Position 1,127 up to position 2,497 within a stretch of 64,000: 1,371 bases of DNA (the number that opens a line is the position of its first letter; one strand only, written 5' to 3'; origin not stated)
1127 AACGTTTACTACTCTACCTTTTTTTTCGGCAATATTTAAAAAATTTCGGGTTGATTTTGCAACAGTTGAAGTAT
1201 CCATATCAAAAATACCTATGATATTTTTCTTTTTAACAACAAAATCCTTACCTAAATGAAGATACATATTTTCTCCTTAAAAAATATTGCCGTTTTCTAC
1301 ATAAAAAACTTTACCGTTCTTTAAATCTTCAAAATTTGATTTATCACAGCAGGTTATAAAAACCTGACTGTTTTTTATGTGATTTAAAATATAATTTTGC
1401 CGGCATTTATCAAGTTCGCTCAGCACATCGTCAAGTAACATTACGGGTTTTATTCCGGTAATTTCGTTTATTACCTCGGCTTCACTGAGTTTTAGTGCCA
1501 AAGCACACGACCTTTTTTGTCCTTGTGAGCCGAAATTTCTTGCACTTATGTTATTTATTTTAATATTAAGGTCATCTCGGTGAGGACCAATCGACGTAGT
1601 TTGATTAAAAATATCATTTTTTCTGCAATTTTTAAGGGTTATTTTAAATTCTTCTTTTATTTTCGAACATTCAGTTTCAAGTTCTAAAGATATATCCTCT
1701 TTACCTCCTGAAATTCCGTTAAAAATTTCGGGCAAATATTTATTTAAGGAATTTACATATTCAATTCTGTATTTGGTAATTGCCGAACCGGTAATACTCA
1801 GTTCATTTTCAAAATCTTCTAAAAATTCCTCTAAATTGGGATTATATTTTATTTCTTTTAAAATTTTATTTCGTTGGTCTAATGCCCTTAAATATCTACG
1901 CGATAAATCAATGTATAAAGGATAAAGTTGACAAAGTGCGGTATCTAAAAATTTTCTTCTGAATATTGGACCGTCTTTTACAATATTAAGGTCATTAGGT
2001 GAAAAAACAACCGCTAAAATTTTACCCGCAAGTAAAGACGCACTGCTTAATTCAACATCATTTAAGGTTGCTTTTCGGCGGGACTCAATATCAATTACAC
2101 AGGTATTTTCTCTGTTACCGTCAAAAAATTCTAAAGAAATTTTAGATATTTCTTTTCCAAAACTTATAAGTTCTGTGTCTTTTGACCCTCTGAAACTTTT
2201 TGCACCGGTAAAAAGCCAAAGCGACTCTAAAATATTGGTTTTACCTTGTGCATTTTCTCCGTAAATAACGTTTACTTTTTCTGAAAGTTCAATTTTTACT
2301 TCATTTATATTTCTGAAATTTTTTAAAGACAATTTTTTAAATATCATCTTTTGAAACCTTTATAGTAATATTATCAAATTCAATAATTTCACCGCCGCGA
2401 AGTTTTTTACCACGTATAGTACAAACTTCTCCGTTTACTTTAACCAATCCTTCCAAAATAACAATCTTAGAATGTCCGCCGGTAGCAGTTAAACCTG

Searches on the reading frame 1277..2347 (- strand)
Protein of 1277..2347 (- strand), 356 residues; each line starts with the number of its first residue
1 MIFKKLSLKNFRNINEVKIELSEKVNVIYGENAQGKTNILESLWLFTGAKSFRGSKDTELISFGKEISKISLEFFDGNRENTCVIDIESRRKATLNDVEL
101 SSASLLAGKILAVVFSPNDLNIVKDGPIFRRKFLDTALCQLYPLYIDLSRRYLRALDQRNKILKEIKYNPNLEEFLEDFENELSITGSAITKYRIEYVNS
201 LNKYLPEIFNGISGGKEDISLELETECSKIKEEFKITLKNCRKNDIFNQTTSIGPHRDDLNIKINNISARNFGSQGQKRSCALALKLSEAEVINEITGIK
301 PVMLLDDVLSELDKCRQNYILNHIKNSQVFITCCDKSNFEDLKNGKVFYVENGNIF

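Call 65: find_encoding_contigs(protein=window:1277-2347:-, flank=10000, max_places=3)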
Protein window:1277-2347:- (356 aa): 1 contig read that carries it; 1 place shown.
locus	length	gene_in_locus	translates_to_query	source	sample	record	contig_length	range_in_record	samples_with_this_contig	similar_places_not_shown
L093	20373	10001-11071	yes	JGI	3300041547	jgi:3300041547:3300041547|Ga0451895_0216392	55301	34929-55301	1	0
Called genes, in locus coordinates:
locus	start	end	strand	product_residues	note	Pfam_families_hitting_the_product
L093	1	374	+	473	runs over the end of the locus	PF03323:GerA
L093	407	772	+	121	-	PF03862:SpoVAC_SpoVAEB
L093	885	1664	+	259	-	PF00142:Fer4_NifH, PF01656:CbiA, PF06564:CBP_BcsQ, PF09140:MipZ, PF10609:ParA, PF13614:AAA_31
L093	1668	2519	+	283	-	PF02195:ParB_N, PF17762:HTH_ParB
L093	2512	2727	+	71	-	-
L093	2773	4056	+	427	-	PF02403:Seryl_tRNA_N, PF00587:tRNA-synt_2b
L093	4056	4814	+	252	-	PF01643:Acyl-ACP_TE, PF20791:Acyl-ACP_TE_C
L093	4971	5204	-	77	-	-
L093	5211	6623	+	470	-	PF10996:Beta-Casp, PF07521:RMMBL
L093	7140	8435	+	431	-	PF01695:IstB_IS21 (weak), PF00308:Bac_DnaA, PF00004:AAA, PF08299:Bac_DnaA_C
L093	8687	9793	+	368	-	PF00712:DNA_pol3_beta, PF02767:DNA_pol3_beta_2, PF02768:DNA_pol3_beta_3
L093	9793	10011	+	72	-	PF13275:S4_2, PF01479:S4 (weak)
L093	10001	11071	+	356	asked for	PF02463:SMC_N, PF13175:AAA_15, PF13476:AAA_23, PF13304:AAA_21 (faint)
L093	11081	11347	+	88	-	PF04025:RemA-like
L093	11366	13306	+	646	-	PF02518:HATPase_c, PF00204:DNA_gyraseB, PF01751:Toprim, PF00986:DNA_gyraseB_C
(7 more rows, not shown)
